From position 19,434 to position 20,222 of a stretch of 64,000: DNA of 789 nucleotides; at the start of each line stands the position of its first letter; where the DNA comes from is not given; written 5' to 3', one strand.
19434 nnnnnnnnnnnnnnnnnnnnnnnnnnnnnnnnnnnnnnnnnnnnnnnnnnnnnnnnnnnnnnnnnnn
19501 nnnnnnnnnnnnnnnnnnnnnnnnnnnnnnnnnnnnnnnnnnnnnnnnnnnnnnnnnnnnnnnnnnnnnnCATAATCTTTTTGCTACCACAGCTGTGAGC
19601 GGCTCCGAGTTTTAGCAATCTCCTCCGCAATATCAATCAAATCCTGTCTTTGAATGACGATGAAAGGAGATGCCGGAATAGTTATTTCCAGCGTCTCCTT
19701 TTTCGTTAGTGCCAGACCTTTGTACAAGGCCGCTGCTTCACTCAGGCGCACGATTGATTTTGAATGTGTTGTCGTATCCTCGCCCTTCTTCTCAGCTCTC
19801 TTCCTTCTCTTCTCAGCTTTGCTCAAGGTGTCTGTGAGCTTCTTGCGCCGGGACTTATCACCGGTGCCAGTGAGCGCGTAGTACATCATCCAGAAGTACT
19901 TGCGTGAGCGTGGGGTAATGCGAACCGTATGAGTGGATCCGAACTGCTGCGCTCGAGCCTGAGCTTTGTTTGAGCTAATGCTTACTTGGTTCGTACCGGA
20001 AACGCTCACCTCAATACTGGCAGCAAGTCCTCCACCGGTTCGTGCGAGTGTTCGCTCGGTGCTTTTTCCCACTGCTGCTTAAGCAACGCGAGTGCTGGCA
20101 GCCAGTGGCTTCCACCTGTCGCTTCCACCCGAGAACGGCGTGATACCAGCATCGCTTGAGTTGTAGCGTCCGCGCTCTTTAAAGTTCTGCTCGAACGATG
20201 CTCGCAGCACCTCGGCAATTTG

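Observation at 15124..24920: Decayed prophage remnant next to the intact prophage, retaining only cargo genes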

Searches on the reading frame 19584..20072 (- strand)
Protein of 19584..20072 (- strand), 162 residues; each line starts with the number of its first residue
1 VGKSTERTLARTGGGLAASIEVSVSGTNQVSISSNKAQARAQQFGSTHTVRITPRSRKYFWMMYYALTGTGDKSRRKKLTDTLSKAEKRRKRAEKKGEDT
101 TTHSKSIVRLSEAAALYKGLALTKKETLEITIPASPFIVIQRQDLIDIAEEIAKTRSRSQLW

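Call 4: search_protein_families(library=pfam, proteins=[window:19584-20072:-], max_evalue=0.01)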
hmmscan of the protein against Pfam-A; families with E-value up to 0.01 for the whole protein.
window:19584-20072:- (162 aa): 2 families
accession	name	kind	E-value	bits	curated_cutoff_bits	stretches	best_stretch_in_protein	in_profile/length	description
PF18592.6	Tho1_MOS11_C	-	0.0034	17.7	26.8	0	85-106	6-29/37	Tho1/MOS11 C-terminal domain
PF05069.18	Phage_tail_S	-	0.0068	16.7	24.3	0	4-51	67-113/148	Phage virion morphogenesis family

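Call 5: search_protein_families(library=phrogs, proteins=[window:19584-20072:-], max_evalue=0.01)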
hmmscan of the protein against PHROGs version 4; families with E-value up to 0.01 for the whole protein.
window:19584-20072:- (162 aa): 1 family
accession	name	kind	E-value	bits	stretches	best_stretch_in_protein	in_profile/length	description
phrog_26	-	connector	5.5e-07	30.3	1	7-154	150-224/321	tail completion or Neck1 protein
